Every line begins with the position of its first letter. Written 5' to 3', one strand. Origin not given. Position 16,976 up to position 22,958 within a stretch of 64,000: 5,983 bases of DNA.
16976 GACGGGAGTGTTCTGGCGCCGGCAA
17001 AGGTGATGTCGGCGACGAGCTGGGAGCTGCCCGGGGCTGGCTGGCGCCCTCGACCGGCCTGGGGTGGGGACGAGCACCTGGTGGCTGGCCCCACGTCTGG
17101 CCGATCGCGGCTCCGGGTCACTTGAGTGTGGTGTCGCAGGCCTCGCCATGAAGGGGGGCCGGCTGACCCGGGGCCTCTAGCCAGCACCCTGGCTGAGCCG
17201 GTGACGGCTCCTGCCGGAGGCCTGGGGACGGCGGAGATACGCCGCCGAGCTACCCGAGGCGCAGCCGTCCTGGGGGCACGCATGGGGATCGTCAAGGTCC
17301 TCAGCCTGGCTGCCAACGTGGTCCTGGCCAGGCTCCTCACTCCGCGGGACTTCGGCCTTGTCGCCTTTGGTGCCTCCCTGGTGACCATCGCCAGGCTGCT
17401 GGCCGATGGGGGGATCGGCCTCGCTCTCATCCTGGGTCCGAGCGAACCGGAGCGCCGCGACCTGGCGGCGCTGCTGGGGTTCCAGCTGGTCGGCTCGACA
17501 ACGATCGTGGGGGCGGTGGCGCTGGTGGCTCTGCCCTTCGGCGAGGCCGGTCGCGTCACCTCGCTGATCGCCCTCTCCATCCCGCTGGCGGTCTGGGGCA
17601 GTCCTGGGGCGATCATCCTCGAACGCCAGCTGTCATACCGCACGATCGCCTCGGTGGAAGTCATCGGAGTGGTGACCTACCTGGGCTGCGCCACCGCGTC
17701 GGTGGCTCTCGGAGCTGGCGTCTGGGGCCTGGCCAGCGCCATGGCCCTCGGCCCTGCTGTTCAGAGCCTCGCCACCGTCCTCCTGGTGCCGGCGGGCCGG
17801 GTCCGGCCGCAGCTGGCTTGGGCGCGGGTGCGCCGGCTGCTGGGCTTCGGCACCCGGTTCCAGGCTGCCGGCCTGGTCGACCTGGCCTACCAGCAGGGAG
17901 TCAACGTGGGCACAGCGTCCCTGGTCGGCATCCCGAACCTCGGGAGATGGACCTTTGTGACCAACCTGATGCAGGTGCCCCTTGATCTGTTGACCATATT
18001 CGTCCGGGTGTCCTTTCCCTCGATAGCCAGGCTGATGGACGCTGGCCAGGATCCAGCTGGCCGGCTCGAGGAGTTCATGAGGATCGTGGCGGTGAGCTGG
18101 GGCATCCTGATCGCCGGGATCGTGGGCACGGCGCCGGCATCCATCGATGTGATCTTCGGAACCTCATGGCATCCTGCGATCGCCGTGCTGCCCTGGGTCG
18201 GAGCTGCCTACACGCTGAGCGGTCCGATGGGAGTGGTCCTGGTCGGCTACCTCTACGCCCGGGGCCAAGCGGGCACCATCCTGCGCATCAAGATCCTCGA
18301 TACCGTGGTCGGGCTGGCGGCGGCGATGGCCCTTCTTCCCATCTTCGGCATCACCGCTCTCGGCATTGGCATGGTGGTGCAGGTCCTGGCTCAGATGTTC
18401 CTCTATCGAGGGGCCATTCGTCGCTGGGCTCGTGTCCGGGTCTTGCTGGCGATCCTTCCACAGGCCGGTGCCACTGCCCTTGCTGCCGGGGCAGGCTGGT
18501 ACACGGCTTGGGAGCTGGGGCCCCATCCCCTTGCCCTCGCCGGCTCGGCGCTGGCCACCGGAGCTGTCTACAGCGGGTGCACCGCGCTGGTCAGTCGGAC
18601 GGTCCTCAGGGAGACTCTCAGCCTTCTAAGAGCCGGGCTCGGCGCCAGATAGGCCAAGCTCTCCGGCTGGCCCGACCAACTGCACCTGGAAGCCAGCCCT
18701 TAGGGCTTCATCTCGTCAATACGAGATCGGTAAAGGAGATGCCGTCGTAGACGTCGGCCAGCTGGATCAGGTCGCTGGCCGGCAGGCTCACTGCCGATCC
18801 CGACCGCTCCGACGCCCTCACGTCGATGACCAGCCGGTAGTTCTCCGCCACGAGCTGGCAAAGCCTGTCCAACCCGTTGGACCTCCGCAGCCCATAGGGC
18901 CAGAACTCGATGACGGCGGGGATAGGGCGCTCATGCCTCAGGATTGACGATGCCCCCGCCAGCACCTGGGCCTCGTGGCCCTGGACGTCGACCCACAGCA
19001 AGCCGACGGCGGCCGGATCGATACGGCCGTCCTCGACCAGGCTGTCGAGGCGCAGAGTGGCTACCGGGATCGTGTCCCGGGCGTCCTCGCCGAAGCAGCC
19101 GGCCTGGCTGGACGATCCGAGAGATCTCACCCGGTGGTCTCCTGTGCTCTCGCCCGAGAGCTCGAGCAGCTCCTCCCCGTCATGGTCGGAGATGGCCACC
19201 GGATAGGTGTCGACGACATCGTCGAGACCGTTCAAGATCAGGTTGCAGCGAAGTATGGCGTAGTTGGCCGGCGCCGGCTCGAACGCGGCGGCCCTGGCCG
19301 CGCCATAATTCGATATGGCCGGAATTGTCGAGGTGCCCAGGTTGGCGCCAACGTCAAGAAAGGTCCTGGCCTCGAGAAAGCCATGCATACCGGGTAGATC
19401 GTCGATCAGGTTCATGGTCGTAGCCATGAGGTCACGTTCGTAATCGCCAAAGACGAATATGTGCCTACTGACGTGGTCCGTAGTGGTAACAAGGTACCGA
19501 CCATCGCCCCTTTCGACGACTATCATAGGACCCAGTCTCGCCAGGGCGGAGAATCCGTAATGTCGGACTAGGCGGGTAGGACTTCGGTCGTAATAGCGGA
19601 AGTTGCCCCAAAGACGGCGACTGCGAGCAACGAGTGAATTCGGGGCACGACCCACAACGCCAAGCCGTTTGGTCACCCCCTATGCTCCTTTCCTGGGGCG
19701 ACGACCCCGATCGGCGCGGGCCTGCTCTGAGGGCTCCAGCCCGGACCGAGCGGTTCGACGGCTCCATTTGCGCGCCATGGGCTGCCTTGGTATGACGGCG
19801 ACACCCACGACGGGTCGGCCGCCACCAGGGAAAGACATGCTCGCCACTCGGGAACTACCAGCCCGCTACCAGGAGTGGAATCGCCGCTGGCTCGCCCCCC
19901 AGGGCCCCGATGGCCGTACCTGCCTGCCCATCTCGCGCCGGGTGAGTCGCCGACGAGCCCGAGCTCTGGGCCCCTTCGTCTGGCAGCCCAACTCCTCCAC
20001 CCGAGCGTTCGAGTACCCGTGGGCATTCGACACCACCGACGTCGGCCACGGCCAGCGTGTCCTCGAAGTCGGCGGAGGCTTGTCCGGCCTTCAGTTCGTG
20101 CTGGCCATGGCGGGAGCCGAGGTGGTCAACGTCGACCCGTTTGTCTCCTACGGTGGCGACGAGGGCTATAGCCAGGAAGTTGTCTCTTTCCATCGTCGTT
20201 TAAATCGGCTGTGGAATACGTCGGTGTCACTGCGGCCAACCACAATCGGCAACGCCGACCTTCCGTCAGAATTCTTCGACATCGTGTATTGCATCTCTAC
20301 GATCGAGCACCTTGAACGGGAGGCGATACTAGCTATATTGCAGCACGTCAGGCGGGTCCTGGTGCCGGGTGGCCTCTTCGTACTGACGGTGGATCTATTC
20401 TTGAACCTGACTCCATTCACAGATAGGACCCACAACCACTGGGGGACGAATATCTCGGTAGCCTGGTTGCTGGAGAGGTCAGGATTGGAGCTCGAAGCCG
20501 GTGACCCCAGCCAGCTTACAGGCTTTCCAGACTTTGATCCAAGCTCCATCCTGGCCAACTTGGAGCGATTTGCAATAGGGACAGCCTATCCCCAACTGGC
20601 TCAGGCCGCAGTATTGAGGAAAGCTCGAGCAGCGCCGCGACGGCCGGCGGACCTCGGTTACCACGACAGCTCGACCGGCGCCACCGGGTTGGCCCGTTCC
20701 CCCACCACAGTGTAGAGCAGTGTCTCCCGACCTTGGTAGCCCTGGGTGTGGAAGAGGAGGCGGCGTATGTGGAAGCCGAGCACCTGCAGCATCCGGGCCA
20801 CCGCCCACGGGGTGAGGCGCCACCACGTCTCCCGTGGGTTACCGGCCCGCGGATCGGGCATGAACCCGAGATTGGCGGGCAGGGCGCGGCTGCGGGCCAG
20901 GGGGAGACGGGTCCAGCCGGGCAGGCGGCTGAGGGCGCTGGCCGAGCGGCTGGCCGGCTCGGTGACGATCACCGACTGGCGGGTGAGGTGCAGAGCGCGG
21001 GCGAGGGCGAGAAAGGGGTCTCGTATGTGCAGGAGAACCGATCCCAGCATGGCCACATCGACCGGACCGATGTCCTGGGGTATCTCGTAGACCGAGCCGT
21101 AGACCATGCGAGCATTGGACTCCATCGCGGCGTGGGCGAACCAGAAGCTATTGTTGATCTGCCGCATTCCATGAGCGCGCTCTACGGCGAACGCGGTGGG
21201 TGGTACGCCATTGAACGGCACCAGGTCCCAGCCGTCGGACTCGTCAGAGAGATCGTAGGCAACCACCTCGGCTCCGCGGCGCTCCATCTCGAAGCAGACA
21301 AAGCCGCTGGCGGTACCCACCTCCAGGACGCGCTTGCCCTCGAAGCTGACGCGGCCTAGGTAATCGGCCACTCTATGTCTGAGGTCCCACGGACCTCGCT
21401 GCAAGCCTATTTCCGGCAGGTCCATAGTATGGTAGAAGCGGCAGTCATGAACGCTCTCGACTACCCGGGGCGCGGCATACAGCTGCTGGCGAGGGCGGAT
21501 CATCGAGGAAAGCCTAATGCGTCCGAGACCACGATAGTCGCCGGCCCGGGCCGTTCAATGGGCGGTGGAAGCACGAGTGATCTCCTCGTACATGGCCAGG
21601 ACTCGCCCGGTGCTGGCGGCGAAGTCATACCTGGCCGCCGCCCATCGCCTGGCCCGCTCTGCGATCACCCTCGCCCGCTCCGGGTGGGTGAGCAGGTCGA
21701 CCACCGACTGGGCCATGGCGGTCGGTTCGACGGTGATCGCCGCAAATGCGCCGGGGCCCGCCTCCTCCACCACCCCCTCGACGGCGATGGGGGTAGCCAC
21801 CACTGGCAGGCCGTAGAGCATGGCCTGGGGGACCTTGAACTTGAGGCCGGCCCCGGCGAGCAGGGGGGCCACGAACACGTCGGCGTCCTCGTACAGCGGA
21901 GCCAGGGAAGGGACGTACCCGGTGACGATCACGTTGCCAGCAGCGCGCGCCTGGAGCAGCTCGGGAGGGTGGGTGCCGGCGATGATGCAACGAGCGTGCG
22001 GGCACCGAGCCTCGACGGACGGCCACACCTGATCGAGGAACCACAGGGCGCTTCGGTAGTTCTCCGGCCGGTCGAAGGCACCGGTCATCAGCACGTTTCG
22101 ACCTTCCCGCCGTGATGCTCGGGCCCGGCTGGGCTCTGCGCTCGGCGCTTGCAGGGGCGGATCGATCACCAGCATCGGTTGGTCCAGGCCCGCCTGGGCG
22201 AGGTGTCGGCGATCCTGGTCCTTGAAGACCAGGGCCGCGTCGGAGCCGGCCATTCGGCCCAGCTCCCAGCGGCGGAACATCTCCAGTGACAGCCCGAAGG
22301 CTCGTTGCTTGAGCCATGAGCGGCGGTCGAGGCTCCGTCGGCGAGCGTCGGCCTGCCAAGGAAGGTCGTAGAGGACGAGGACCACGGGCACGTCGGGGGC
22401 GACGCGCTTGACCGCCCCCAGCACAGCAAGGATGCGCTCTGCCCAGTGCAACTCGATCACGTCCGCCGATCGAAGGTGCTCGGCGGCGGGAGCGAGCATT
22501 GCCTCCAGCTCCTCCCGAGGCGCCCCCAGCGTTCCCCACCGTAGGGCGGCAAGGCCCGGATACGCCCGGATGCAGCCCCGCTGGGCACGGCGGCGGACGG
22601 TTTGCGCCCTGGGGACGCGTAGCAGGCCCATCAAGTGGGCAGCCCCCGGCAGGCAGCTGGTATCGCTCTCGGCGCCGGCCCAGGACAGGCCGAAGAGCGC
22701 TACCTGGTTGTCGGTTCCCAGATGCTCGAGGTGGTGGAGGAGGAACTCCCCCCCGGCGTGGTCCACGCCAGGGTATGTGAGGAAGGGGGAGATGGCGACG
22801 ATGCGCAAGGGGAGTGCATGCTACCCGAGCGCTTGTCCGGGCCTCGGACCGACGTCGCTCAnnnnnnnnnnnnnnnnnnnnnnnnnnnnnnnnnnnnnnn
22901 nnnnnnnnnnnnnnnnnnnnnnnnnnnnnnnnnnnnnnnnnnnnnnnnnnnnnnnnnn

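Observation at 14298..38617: About 24-kb Wzx/Wzy-type glycan locus with an exceptional load of methyltransferases (9 predicted among about 23 genes)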

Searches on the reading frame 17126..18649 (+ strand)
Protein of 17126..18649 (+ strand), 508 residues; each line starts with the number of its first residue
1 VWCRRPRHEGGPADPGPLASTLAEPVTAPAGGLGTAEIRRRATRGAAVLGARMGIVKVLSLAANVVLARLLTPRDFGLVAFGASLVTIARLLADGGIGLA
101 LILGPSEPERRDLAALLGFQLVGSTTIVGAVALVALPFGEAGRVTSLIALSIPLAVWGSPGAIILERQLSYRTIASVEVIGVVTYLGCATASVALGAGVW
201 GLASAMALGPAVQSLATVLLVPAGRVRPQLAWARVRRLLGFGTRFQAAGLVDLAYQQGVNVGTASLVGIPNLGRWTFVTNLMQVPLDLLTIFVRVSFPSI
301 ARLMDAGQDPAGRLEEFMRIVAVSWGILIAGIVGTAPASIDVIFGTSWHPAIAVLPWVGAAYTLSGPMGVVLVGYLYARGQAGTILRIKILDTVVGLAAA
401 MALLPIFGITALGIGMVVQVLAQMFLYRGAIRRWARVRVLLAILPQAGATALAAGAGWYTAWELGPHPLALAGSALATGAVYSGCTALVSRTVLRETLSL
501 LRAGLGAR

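Call 6: search_protein_families(library=pfam, proteins=[window:17126-18649:+], max_evalue=0.01)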
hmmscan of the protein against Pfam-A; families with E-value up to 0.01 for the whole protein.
window:17126-18649:+ (508 aa): 3 families
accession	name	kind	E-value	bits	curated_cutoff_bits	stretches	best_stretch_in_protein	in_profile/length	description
PF13440.11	Polysacc_synt_3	-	1.8e-31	110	23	1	66-352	1-292/293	Polysaccharide biosynthesis protein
PF01943.22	Polysacc_synt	-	1e-13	51.8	28.2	1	43-304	2-274/274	Polysaccharide biosynthesis protein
PF03023.19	MurJ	-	1.5e-05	24.3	27.4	1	186-460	143-432/451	Lipid II flippase MurJ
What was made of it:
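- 17126..18652 (+): Wzx-type MOP-family flippase. Pfam Polysacc_synt_3 110 bits and Polysacc_synt 51.8 bits (call 6).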

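Call 21: search_protein_families(library=ncbifam, proteins=[window:17126-18649:+], max_evalue=0.001)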
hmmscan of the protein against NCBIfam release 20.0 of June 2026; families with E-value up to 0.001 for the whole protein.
window:17126-18649:+ (508 aa): 3 families
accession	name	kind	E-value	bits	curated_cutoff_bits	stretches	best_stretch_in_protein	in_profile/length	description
NF007773.0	PRK10459.1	equivalog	6e-21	75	273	1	55-426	20-398/492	MOP flippase family protein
NF047674.1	TeichurnBiosyTuaB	equivalog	8.8e-16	58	580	1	37-403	3-372/469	teichuronic acid biosynthesis protein TuaB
NF058658.1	Oglyco_Wzx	exception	5.4e-14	52.1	720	1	40-501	8-475/478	O-glycosylation flippase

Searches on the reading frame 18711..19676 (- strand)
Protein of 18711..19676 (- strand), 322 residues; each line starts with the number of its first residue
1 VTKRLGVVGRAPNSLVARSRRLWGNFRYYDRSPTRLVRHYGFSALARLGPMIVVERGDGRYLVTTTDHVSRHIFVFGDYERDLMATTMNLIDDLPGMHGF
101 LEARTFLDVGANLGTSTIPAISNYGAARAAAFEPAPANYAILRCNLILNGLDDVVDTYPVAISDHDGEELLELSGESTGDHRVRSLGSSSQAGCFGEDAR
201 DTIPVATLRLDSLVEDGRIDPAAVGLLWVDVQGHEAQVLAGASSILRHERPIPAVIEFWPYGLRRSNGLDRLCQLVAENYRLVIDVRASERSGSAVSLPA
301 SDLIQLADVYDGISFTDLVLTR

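Call 6: search_protein_families(library=pfam, proteins=[window:18711-19676:-], max_evalue=0.01)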
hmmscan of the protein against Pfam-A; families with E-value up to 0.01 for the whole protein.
window:18711-19676:- (322 aa): 1 family
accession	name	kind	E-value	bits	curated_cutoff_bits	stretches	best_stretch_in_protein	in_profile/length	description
PF05050.19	Methyltransf_21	-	2.4e-19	70.5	22.7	1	108-257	1-147/173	Methyltransferase FkbM domain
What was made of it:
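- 18708..19676 (-): FkbM-family methyltransferase 1. No counterpart in the related loci; low GC3 (0.76). Pfam Methyltransf_21 70.5 bits (call 6).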

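Call 22: search_protein_families(library=ncbifam, proteins=[window:18711-19676:-], max_evalue=0.001)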
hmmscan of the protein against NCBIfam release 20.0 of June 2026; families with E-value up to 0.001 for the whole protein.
window:18711-19676:- (322 aa): 1 family
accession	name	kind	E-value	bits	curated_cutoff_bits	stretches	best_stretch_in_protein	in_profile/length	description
TIGR01444.1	fkbM_fam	subfamily_domain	2.3e-26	92.9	37.7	1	105-251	1-136/143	FkbM family methyltransferase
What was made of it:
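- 18708..19676 (-): TIGR01444 scores 92.9 against a cutoff of 37.7 (call 22).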

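Call 69: search_solved_structures(query=window:18711-19676:-, max_evalue=0.01)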
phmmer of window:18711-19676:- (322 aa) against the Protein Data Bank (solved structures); distinct sequences matched with E-value up to 0.01: 0.

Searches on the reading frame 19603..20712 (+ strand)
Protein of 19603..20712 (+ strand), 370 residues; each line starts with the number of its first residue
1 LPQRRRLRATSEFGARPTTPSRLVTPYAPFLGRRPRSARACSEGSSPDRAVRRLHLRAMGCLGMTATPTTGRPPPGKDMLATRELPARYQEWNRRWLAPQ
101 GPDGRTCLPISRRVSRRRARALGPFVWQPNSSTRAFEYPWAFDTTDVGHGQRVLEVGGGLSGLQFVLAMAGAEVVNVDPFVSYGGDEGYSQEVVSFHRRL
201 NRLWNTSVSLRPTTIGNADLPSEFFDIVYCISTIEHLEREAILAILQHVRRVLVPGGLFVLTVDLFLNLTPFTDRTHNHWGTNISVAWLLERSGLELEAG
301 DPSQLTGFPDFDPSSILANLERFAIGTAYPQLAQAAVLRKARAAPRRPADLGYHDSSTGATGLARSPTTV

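Call 6: search_protein_families(library=pfam, proteins=[window:19603-20712:+], max_evalue=0.01)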
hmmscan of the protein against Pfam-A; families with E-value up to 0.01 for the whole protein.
window:19603-20712:+ (370 aa): 5 families
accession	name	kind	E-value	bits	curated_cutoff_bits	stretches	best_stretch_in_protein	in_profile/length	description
PF13489.12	Methyltransf_23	-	2.2e-08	34.5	27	1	150-298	23-162/164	Methyltransferase domain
PF08241.18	Methyltransf_11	-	2.5e-08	34.9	21.2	1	154-261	1-95/95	Methyltransferase domain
PF13649.12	Methyltransf_25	-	1.4e-07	32.6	27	1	153-257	1-97/97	Methyltransferase domain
PF08242.18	Methyltransf_12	-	3.6e-07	31.3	30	1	154-259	1-98/98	Methyltransferase domain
PF13847.12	Methyltransf_31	-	0.0062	16.7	27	0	150-261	4-109/145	Methyltransferase domain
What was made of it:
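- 19837..20715 (+): Class I SAM methyltransferase MT3. No counterpart in the related loci; among the lowest GC3 values (0.71). Four Pfam methyltransferase families above their gathering scores (call 6).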

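Call 22: search_protein_families(library=ncbifam, proteins=[window:19603-20712:+], max_evalue=0.001)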
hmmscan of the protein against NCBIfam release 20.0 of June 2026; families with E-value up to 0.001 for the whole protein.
window:19603-20712:+ (370 aa): 3 families
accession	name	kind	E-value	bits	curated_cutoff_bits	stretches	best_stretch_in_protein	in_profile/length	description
NF043040.1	corrin_prot_MT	hypoth_equivalog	4.8e-07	29.4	180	1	148-262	39-148/216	corrinoid protein-associated methyltransferase CpaM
TIGR01983.1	UbiG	equivalog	0.00017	21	102.95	1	149-262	49-152/228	bifunctional 2-polyprenyl-6-hydroxyphenol methylase/3-demethylubiquinol 3-O-methyltransferase UbiG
NF041820.1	daptide_MTase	equivalog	0.00036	20.1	175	0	206-265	87-146/243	daptide-type RiPP biosynthesis methyltransferase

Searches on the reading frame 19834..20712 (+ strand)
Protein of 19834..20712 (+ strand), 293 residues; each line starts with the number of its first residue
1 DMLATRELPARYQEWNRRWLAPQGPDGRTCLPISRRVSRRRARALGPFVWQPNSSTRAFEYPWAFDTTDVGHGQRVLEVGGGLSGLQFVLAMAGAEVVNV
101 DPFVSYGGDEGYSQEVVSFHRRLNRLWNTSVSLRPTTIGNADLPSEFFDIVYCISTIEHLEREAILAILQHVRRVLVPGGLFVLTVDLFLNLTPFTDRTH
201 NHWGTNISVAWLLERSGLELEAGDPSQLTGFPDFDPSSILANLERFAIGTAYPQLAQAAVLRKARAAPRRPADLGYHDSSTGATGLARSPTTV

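Call 65: search_protein_representatives(protein=window:19834-20712:+)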
Query: 293 residues. Proteins with E-value up to 0.001 (for the whole library): 1113; up to 1e-10: 211; up to 1e-30: 89. The best 150 are listed.
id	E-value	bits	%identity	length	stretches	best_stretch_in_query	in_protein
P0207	1.1e-85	303.8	64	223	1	44-265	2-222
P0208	8.0e-82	291.1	52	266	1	2-263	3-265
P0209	5.8e-70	252.2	50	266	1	2-264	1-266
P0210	1.4e-67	244.4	48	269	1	2-263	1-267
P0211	3.8e-66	239.7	49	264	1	3-263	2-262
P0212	9.9e-65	235.0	47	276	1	2-263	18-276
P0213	1.8e-63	230.9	52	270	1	2-245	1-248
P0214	4.1e-63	229.7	51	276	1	2-262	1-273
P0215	6.4e-61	222.5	45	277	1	2-266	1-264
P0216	1.5e-60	221.3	44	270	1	2-263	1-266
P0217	3.1e-60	220.2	49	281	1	46-267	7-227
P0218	1.9e-59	217.7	46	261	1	2-264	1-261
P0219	4.4e-58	213.2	43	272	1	5-263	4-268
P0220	1.0e-57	212.0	47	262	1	2-263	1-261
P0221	2.6e-57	210.6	47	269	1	2-263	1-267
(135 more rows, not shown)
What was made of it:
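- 19837..20715 (+): 89 representative clusters at E<=1e-30, and their alignment fixes the start at ATG 19837 (call 65).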

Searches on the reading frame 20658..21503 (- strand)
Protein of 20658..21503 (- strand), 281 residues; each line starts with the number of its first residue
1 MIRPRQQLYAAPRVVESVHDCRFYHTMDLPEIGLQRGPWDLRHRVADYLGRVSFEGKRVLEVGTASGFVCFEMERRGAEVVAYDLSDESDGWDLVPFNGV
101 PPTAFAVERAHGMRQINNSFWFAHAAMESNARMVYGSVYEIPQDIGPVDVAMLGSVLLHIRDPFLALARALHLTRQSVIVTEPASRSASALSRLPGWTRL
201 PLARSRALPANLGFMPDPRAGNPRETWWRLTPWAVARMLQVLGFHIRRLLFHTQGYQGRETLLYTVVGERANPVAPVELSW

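Call 6: search_protein_families(library=pfam, proteins=[window:20661-21503:-], max_evalue=0.01)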
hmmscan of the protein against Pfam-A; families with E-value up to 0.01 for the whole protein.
window:20661-21503:- (281 aa): 5 families
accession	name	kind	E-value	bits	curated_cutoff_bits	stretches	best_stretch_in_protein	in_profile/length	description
PF13489.12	Methyltransf_23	-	9.1e-09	35.7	27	1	42-197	6-132/164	Methyltransferase domain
PF08241.18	Methyltransf_11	-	0.00013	22.9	21.2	0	60-171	1-84/95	Methyltransferase domain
PF13649.12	Methyltransf_25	-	0.00069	20.7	27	0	59-88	1-32/97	Methyltransferase domain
PF13847.12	Methyltransf_31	-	0.0014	18.8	27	0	55-88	3-39/145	Methyltransferase domain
PF08242.18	Methyltransf_12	-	0.0075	17.4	30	0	60-89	1-32/98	Methyltransferase domain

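Call 14: find_encoding_contigs(protein=window:20658-21503:-, flank=10000, max_places=6)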
Protein window:20658-21503:- (281 aa): no gene with exactly this product is on record in the collection.

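Call 22: search_protein_families(library=ncbifam, proteins=[window:20661-21503:-], max_evalue=0.001)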
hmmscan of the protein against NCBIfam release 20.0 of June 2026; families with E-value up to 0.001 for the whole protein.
window:20661-21503:- (281 aa): 5 families
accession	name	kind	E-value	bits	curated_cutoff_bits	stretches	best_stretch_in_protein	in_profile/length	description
TIGR04290.1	meth_Rta_06860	hypoth_equivalog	1.1e-09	38.1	300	1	54-86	48-81/226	TIGR04290 family methyltransferase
NF043040.1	corrin_prot_MT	hypoth_equivalog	0.00012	21.5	180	1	51-87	37-73/216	corrinoid protein-associated methyltransferase CpaM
TIGR02021.1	BchM-ChlM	equivalog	0.00068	19.1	158.9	0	40-87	39-86/218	magnesium protoporphyrin IX methyltransferase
TIGR00452.1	TIGR00452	equivalog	0.00082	18.3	275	0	53-81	115-143/316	tRNA 5-methoxyuridine(34)/uridine 5-oxyacetic acid(34) synthase CmoB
NF011527.0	PRK14968.1-1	equivalog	0.00084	19.1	242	0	55-87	34-67/192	putative methyltransferase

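Call 48: search_solved_structures(query=window:20661-21503:-, max_evalue=1)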
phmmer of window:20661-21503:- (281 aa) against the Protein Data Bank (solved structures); distinct sequences matched with E-value up to 1: 8.
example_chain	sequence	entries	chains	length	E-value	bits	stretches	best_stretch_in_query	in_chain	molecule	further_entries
7rdr_A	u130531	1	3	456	1.7e-05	27.4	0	23-66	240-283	Circular tendon repeat protein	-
5but_A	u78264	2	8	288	0.12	14.7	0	44-89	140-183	Ktr system potassium uptake protein A,Ktr system potassium uptake protein A | Ktr system potassium uptake protein A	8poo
4qpn_A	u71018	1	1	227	0.4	13.1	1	32-85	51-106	Protein-lysine methyltransferase METTL21B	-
6s5d_A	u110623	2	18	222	0.58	12.5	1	50-89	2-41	Ktr system potassium uptake protein A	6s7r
6s5e_A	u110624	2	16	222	0.8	12.1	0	50-89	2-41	Ktr system potassium uptake protein A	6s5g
6s5n_A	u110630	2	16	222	0.8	12.1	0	50-89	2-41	Ktr system potassium uptake protein A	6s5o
6s2j_A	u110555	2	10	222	0.8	12.1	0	50-89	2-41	Ktr system potassium uptake protein A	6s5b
4j90_A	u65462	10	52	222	0.8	12.1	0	50-89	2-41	Ktr system potassium uptake protein A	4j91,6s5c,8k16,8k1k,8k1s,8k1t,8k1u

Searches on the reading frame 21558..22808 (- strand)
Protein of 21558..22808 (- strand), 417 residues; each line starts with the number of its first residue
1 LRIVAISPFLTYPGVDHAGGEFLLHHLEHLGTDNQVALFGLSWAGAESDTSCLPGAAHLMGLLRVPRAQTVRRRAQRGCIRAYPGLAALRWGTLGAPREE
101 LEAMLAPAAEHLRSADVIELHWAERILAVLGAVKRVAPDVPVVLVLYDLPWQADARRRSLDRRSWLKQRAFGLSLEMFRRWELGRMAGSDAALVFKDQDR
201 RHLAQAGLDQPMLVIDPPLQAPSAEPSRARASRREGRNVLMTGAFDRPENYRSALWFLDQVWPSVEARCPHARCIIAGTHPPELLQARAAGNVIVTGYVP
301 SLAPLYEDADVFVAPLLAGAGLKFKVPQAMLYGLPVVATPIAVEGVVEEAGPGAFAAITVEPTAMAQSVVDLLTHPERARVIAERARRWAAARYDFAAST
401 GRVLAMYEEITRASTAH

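Call 6: search_protein_families(library=pfam, proteins=[window:21558-22808:-], max_evalue=0.01)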
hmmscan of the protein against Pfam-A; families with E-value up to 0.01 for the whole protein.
window:21558-22808:- (417 aa): 3 families
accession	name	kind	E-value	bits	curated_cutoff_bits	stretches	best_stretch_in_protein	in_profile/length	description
PF13692.12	Glyco_trans_1_4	-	5e-25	88.9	27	1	237-374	2-141/142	Glycosyl transferases group 1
PF00534.26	Glycos_transf_1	-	1.9e-09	37.8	26.4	1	260-389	39-172/172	Glycosyl transferases group 1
PF13524.12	Glyco_trans_1_2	-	0.00049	20.5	25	1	268-398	11-137/144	Glycosyl transferase-like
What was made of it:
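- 21555..22808 (-): GT4-like (GT-B) glycosyltransferase a. Pfam Glyco_trans_1_4 88.9 bits and Glycos_transf_1 (call 6).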
